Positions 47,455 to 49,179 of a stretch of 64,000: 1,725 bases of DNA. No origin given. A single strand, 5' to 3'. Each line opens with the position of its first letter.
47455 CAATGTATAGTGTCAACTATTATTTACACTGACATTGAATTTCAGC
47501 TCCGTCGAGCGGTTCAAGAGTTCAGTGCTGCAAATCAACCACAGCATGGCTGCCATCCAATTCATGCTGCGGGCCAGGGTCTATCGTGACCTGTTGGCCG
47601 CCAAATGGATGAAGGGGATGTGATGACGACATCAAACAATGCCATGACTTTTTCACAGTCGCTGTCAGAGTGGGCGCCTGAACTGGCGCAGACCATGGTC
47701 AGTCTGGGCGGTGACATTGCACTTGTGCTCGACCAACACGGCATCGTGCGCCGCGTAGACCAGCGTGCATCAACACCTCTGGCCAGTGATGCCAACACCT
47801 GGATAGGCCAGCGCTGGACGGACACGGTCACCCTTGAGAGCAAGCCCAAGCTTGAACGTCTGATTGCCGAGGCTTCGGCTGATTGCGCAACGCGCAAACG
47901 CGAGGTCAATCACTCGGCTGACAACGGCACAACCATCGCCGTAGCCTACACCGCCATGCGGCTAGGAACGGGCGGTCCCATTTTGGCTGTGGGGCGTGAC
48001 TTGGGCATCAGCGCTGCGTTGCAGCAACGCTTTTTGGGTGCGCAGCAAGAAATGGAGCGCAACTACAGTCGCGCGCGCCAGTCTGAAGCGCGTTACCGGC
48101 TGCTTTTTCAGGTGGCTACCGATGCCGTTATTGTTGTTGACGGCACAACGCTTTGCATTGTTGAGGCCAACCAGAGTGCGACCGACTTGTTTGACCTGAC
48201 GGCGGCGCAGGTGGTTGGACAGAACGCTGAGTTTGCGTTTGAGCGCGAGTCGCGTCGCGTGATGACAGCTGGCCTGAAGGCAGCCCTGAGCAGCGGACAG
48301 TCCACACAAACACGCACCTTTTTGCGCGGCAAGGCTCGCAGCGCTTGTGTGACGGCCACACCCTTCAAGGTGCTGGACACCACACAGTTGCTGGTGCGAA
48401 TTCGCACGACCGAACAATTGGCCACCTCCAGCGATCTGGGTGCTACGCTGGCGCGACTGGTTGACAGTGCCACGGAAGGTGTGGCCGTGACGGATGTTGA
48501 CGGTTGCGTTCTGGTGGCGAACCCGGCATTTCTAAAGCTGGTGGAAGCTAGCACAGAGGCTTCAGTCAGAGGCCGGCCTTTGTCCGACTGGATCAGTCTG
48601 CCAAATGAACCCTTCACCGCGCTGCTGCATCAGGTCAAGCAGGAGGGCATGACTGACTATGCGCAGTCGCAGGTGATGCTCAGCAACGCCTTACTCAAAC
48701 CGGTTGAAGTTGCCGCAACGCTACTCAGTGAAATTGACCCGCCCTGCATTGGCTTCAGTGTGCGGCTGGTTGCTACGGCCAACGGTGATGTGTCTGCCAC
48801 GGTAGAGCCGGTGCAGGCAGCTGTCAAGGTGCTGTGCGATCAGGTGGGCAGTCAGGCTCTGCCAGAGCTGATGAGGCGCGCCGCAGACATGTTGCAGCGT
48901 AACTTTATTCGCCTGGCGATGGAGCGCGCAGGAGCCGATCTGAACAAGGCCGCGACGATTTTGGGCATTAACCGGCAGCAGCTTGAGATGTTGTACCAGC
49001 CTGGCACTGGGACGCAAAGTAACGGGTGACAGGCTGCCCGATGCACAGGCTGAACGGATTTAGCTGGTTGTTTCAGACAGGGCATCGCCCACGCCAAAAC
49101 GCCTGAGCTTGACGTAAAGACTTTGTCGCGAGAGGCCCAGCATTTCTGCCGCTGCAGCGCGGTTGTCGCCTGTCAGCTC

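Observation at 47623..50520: Two tail-to-tail PpsR paralogues; the second lacks the redox Cys and has a rewritten recognition helix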

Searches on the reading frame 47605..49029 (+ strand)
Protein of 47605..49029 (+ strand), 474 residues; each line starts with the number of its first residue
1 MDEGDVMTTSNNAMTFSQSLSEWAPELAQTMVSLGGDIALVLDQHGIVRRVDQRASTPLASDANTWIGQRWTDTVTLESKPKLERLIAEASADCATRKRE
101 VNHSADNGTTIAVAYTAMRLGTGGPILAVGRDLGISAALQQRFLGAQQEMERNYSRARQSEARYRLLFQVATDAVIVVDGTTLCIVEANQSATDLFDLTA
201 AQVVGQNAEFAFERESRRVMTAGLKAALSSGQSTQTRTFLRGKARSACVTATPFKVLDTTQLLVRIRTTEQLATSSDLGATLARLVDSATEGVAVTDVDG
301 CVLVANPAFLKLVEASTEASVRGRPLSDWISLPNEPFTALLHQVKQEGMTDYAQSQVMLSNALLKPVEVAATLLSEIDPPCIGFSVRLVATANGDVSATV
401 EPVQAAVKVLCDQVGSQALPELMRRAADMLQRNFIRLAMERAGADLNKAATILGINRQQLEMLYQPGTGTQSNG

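Call 3: search_protein_families(library=pfam, proteins=[window:47605-49029:+], max_evalue=0.01)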
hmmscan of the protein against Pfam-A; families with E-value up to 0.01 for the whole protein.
window:47605-49029:+ (474 aa): 7 families
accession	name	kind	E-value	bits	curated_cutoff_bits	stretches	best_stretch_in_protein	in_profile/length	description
PF00989.32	PAS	-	3.1e-16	59.8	22.6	2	163-254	2-96/113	PAS fold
PF24820.1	Diguanyl_cycl_sensor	-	7.1e-14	52.1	28.1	1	40-107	10-76/109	Diguanylate cyclase-like sensor domain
PF08448.16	PAS_4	-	3.6e-13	50.1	23.1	1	37-128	6-98/110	PAS fold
PF13426.13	PAS_9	-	4.4e-12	46.6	27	1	173-219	2-48/103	PAS domain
PF13188.13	PAS_8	-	1.2e-10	41.4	21.8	2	282-334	3-51/65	PAS domain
PF12860.13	PAS_7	-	7.1e-05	23.4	27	0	287-331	2-46/115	PAS fold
PF02954.25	HTH_8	-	0.0049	17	22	0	429-460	4-35/42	Bacterial regulatory protein, Fis family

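Call 4: search_protein_families(library=ncbifam, proteins=[window:47605-49029:+], max_evalue=0.01)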
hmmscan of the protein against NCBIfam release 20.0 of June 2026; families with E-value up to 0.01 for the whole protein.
window:47605-49029:+ (474 aa): 10 families
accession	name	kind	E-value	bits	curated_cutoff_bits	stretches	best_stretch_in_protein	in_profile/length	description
TIGR02040.1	PpsR-CrtJ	equivalog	4.9e-78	263.2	275.4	1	33-460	3-433/442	transcriptional regulator PpsR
TIGR00229.1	sensory_box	domain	2.1e-12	47.2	22.9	1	158-239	1-80/126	PAS domain S-box protein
NF008468.0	PRK11360.1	equivalog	6e-08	31.5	646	1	163-235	269-338/616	two-component system sensor histidine kinase AtoS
NF046044.1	PnpS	equivalog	1.9e-07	30.5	400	0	138-234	31-123/390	two-component system histidine kinase PnpS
NF041552.1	TF_PrdR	equivalog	1.1e-05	24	795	0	276-330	130-183/577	sigma-54 dependent transcriptional regulator PrdR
NF047874.1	MASE3_PAS_HK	subfamily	2.4e-05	23.3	560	0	146-270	249-376/655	MASE3 domain-containing sensor histidine kinase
NF053781.1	cdiGMPphdstlr2612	equivalog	6.2e-05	20.8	1600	0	157-220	710-773/1268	Tlr1612 family c-di-GMP phosphodiesterase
NF046020.1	HisKinCckABruc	equivalog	0.00058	17.8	1000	0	279-323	85-129/868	cell cycle histidine kinase CckA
NF045675.1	PhdiestaseDibA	equivalog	0.0014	17.1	980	0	275-317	74-115/623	phosphodiesterase DibA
NF033092.0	HK_WalK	equivalog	0.0017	17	725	0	280-355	258-332/594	cell wall metabolism sensor histidine kinase WalK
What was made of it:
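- On PpsR/CrtJ transcription regulators (TIGR02040): TIGR02040 alignment covers positions 3-433 of 442 (call 4).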

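Call 7: find_homologous_proteins(query=window:47605-49029:+)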
Query window:47605-49029:+ (474 aa): 494 proteins with E <= 0.001 among 8000 candidates; the best 120 are listed.
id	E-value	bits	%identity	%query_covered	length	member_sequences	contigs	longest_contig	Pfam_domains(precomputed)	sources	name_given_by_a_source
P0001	6.2e-296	999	100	99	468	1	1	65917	PF13426.14,PF13188.14,PF24820.2,PF08448.17,PF00989.32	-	-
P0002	5.8e-285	963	95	100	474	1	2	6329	PF13426.14,PF13188.14,PF24820.2,PF08448.17,PF00989.32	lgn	-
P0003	2.6e-274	928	93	99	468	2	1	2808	PF13426.14,PF13188.14,PF24820.2,PF08448.17,PF00989.32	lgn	-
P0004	6.3e-274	927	93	99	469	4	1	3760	PF13426.14,PF13188.14,PF24820.2,PF08448.17,PF00989.32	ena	-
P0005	4.9e-264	894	89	99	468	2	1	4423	PF13426.14,PF13188.14,PF24820.2,PF08448.17,PF00989.32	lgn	-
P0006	4.7e-261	884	88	99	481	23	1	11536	PF13426.14,PF13188.14,PF24820.2,PF08448.17,PF00989.32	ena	-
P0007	5.8e-259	877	87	99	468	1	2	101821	PF13426.14,PF13188.14,PF24820.2,PF08448.17,PF00989.32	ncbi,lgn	-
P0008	2.7e-258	875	88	97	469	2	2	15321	PF13426.14,PF13188.14,PF24820.2,PF08448.17,PF00989.32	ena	-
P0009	3.0e-258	875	88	97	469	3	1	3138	PF13426.14,PF13188.14,PF24820.2,PF08448.17,PF00989.32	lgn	-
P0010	3.3e-258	875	88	97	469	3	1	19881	PF13426.14,PF13188.14,PF24820.2,PF08448.17,PF00989.32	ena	-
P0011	1.8e-257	872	88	97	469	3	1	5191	PF13426.14,PF13188.14,PF24820.2,PF08448.17,PF00989.32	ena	-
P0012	1.3e-256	870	85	100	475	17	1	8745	PF13426.14,PF13188.14,PF24820.2,PF08448.17,PF00989.32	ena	-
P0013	2.4e-255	865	87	99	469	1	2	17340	PF13426.14,PF13188.14,PF24820.2,PF08448.17,PF00989.32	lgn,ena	-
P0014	3.7e-255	865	87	97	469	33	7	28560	PF13426.14,PF13188.14,PF24820.2,PF08448.17,PF00989.32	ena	-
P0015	6.0e-254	861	86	98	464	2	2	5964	PF13426.14,PF13188.14,PF24820.2,PF08448.17,PF00989.32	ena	-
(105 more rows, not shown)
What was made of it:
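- There are 494 hits at E <= 1e-3 (call 7).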

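Call 17: find_related_loci(query=A1, collection=genome_contigs, flank=6000)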
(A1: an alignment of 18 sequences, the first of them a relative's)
Query A1 (468 aa) in genome_contigs; peptide patterns used: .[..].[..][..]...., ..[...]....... (x = any residue, [..] = any of these).
243 stretches matched a pattern; 219 encode a relative of the query (tblastn E <= 1e-3); the best 80 are kept; 80 distinct loci.
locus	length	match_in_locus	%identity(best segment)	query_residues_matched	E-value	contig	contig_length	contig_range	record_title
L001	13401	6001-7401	87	1-467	0e+0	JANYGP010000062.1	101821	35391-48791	MAG: Polaromonas sp. isolate 341R_metabinner_37 341R_k141_379987, whole genome shotgun sequence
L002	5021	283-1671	87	1-463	0e+0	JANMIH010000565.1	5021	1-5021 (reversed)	MAG: Polaromonas sp. isolate OTE_70_metabat_118_sub OTE_70_k141_2205960, whole genome shotgun sequence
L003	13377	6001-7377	86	1-459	0e+0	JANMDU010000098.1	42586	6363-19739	MAG: Variovorax sp. isolate OTE_75_metabat_105 OTE_75_k141_2070607, whole genome shotgun sequence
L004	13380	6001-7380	88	1-460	0e+0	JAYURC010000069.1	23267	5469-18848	MAG: Polaromonas sp. isolate GL115_UP_metabinner_4 GL115_UP_metabinner_4_68, whole genome shotgun sequence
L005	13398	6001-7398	79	1-461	0e+0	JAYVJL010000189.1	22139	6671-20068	MAG: Polaromonas sp. isolate GL53_Down_metabat_134 GL53_Down_metabat_134_188, whole genome shotgun sequence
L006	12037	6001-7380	78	2-461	0e+0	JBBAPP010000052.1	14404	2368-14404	MAG: Polaromonas sp. isolate EUL_170 ctg52-EUL_170, whole genome shotgun sequence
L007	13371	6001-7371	76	7-463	0e+0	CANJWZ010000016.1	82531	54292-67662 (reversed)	MAG: Comamonadaceae bacterium isolate RH-23may17-765 genome assembly, contig: RH-23may17-C2024, whole genome shotgun seq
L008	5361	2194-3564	75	1-457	0e+0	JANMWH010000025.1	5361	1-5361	MAG: Polaromonas sp. isolate OTE_88_metabat_355 OTE_88_k141_4112586, whole genome shotgun sequence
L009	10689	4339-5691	76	9-459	0e+0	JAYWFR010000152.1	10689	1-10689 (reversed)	MAG: Polaromonas sp. isolate GL99_UP_metabinner_20 GL99_UP_metabinner_20_151, whole genome shotgun sequence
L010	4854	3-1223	86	61-467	0e+0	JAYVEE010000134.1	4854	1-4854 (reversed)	MAG: Polaromonas sp. isolate GL34_UP_metabinner_10_sub GL34_UP_metabinner_10_sub_133, whole genome shotgun sequence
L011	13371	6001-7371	75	7-463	0e+0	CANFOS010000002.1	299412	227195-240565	MAG: Comamonadaceae bacterium isolate Jr-14may18-246 genome assembly, contig: Jr-14may18-C17, whole genome shotgun seque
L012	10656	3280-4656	74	1-459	0e+0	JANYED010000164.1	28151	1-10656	MAG: Polaromonas sp. isolate 337R_metabinner_20_sub 337R_k141_277471, whole genome shotgun sequence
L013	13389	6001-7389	74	2-464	0e+0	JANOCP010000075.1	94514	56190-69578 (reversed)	MAG: Polaromonas sp. isolate VAR_17_metabat_362 VAR_17_k141_2841043, whole genome shotgun sequence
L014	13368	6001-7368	76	7-462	0e+0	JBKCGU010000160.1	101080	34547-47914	MAG: Polaromonas sp. isolate samp_4305_semibin_24 samp_4305_1199773, whole genome shotgun sequence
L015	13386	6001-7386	76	1-461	0e+0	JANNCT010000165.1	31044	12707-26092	MAG: Polaromonas sp. isolate OTE_78_metabat_150 OTE_78_k141_2362482, whole genome shotgun sequence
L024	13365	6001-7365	50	14-465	2e-140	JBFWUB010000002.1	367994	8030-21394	MAG: Ramlibacter sp. isolate CA_2019_TPBF_60 NODE_238_length_367994_cov_16.993095_TPBF, whole genome shotgun sequence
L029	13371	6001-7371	48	14-468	2e-132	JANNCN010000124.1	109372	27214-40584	MAG: Rhodoferax sp. isolate OTE_78_metabat_171 OTE_78_k141_4099892, whole genome shotgun sequence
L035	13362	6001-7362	46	13-467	2e-124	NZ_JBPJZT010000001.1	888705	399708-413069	Variovorax sp. GT1P44 NODE_1_length_888705_cov_44.171268, whole genome shotgun sequence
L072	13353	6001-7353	43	14-455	3e-101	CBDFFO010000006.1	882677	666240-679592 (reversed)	MAG: Caldimonas sp. isolate 90c84253-fee7-429b-ad95-a450564290ef genome assembly, contig: contig_6, whole genome shotgun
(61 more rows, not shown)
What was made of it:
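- The 80 kept loci are labelled Polaromonas, Variovorax, Rhodoferax, Ramlibacter, Methylibium, Rhizobacter, Caldimonas and similar (call 17).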

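Call 23: search_protein_families(library=pfam, proteins=[L024:7369-9552:+, L035:7383-9563:+, L029:7381-9582:+, L072:7386-9575:+, L024:9561-10337:-, L029:9641-10312:-, L035:9553-11316:-, L035:3959-5065:+, L035:5096-5908:+], max_evalue=0.0001)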
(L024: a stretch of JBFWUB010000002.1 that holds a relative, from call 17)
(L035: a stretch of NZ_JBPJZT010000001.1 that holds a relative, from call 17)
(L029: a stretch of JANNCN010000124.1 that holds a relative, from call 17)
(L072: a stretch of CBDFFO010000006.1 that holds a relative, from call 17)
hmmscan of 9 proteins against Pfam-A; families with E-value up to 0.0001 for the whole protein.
L024:7369-9552:+ (727 aa): 6 families
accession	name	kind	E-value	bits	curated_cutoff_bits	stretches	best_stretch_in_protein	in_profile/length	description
PF00360.26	PHY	-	3.7e-51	173.5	27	1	334-511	2-180/183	Phytochrome region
PF08446.17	PAS_2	-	2.2e-18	67.4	21.4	1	15-122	1-106/107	PAS fold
PF01590.32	GAF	-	3.7e-16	60.3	22.4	1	155-319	2-130/133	GAF domain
PF08448.16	PAS_4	-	6.8e-12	46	23.1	1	532-640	2-110/110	PAS fold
PF13426.13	PAS_9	-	1.1e-08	35.7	27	1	536-637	2-103/103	PAS domain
PF00989.32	PAS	-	7e-06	26.5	22.6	0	527-634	3-112/113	PAS fold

L035:7383-9563:+ (726 aa): 7 families
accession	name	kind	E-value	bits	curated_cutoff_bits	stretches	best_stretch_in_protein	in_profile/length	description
PF00360.26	PHY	-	2.8e-50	170.6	27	1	335-512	2-180/183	Phytochrome region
PF08446.17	PAS_2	-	4.5e-19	69.6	21.4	1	15-123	1-107/107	PAS fold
PF01590.32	GAF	-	2.6e-14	54.3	22.4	1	158-320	4-130/133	GAF domain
PF13426.13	PAS_9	-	9.2e-11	42.4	27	1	537-638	2-103/103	PAS domain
PF08448.16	PAS_4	-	2.9e-09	37.6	23.1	1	533-640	2-109/110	PAS fold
PF00989.32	PAS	-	1.2e-08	35.4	22.6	1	528-635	3-112/113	PAS fold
PF13188.13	PAS_8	-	1.7e-05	25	21.8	0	532-581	7-55/65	PAS domain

L029:7381-9582:+ (733 aa): 4 families
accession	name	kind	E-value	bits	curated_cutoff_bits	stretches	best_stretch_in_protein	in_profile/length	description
PF00360.26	PHY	-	3.2e-51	173.7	27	1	339-516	2-180/183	Phytochrome region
PF08446.17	PAS_2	-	2.5e-19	70.4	21.4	1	15-122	1-107/107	PAS fold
PF01590.32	GAF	-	2.7e-16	60.7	22.4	1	162-324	4-130/133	GAF domain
PF13426.13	PAS_9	-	4.1e-06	27.5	27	0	541-641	2-102/103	PAS domain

L072:7386-9575:+ (729 aa): 5 families
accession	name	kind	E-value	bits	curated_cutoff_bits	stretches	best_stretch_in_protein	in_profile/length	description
PF00360.26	PHY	-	3e-49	167.3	27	1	337-514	2-180/183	Phytochrome region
PF08446.17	PAS_2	-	4.3e-20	72.9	21.4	1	15-123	1-106/107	PAS fold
PF01590.32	GAF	-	1.9e-13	51.6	22.4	1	162-322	6-130/133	GAF domain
PF13426.13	PAS_9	-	4.6e-08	33.7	27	1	539-641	2-103/103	PAS domain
PF08448.16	PAS_4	-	9.5e-05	23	23.1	0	536-644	3-110/110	PAS fold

L024:9561-10337:- (258 aa): 1 family
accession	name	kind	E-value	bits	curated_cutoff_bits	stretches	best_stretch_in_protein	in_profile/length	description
PF01126.25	Heme_oxygenase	-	4.6e-56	190.3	23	1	51-251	3-203/204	Heme oxygenase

L029:9641-10312:- (223 aa): 1 family
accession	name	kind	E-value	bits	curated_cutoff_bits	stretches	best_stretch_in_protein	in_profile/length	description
PF01126.25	Heme_oxygenase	-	3e-53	181.1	23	1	4-207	2-202/204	Heme oxygenase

L035:9553-11316:- (587 aa): 1 family
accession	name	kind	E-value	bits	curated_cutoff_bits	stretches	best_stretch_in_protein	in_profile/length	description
PF01126.25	Heme_oxygenase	-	2.6e-56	191.1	23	1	377-579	2-204/204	Heme oxygenase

L035:3959-5065:+ (368 aa): 1 family
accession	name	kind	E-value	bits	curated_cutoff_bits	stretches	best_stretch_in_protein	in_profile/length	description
PF02915.23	Rubrerythrin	-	5.4e-38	130.9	22.8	1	100-230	1-136/137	Rubrerythrin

L035:5096-5908:+ (270 aa): 1 family
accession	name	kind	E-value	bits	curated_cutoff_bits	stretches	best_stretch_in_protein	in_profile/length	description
PF12291.15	DUF3623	-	1.2e-102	343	27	1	4-256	1-253/256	Protein of unknown function (DUF3623)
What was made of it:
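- The ORF after PARA is PAS_2-GAF-PHY-PAS9, and a heme oxygenase follows (call 23).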

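Call 24: search_solved_structures(query=L024:7369-9552:+, max_evalue=1e-10)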
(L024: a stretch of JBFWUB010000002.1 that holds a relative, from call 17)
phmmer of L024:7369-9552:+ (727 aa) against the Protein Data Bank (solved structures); distinct sequences matched with E-value up to 1e-10: 100 (the best 60 are shown).
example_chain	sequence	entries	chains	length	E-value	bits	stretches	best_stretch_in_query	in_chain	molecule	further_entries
4gw9_A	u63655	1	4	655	3.6e-164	551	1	3-641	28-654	bacteriophytochrome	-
5oy5_A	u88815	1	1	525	1.4e-143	482.9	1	3-511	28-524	BphP1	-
6bap_A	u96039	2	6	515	8.5e-104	351.5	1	9-511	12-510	Photoreceptor-histidine kinase BphP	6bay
6bao_A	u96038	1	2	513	2.2e-102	346.8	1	9-511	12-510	Photoreceptor-histidine kinase BphP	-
9jry_A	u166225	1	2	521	3.5e-95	323.1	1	9-511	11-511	FiDCB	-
8uph_A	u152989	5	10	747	1.6e-89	304.3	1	5-517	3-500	Bacteriophytochrome (Light-regulated signal transduction histidine kinase)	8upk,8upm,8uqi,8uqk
4r70_A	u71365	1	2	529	4.2e-89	303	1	10-510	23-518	Bacteriophytochrome (Light-regulated signal transduction histidine kinase), PhyB2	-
8u4x_A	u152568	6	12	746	6.9e-89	302.2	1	11-506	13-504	histidine kinase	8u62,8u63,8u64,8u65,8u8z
2vea_A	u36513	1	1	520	1.1e-88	301.5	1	11-511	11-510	PHYTOCHROME-LIKE PROTEIN CPH1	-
9ys3_A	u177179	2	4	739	1.5e-88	301.1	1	12-517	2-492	Bacteriophytochrome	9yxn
3zq5_A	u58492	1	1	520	4e-88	299.7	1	11-511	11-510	PHYTOCHROME-LIKE PROTEIN CPH1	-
8rvx_A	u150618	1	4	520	9.2e-88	298.5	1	11-511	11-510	Phytochrome-like protein Cph1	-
4r6l_A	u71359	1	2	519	6.1e-87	295.8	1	8-516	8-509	Bacteriophytochrome (Light-regulated signal transduction histidine kinase), PhyB1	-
4s21_A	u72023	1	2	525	1.2e-86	294.8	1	8-511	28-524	Bacteriophytochrome (Light-regulated signal transduction histidine kinase), PhyB1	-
7jr5_A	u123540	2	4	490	2.2e-84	287.4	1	5-506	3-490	Photoreceptor-histidine kinase BphP | histidine kinase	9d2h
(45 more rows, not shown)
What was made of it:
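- Its best PDB hit is RpBphP1 4GW9, E 3.6e-164 (call 24).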

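Call 26: search_solved_structures(query=L024:7369-9552:+, max_evalue=1e-150, show_alignments=1)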
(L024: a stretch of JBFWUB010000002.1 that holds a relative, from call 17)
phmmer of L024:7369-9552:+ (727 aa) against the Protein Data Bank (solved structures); distinct sequences matched with E-value up to 1e-150: 1.
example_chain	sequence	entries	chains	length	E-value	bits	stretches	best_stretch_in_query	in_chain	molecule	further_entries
4gw9_A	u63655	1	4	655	3.6e-164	551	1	3-641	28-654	bacteriophytochrome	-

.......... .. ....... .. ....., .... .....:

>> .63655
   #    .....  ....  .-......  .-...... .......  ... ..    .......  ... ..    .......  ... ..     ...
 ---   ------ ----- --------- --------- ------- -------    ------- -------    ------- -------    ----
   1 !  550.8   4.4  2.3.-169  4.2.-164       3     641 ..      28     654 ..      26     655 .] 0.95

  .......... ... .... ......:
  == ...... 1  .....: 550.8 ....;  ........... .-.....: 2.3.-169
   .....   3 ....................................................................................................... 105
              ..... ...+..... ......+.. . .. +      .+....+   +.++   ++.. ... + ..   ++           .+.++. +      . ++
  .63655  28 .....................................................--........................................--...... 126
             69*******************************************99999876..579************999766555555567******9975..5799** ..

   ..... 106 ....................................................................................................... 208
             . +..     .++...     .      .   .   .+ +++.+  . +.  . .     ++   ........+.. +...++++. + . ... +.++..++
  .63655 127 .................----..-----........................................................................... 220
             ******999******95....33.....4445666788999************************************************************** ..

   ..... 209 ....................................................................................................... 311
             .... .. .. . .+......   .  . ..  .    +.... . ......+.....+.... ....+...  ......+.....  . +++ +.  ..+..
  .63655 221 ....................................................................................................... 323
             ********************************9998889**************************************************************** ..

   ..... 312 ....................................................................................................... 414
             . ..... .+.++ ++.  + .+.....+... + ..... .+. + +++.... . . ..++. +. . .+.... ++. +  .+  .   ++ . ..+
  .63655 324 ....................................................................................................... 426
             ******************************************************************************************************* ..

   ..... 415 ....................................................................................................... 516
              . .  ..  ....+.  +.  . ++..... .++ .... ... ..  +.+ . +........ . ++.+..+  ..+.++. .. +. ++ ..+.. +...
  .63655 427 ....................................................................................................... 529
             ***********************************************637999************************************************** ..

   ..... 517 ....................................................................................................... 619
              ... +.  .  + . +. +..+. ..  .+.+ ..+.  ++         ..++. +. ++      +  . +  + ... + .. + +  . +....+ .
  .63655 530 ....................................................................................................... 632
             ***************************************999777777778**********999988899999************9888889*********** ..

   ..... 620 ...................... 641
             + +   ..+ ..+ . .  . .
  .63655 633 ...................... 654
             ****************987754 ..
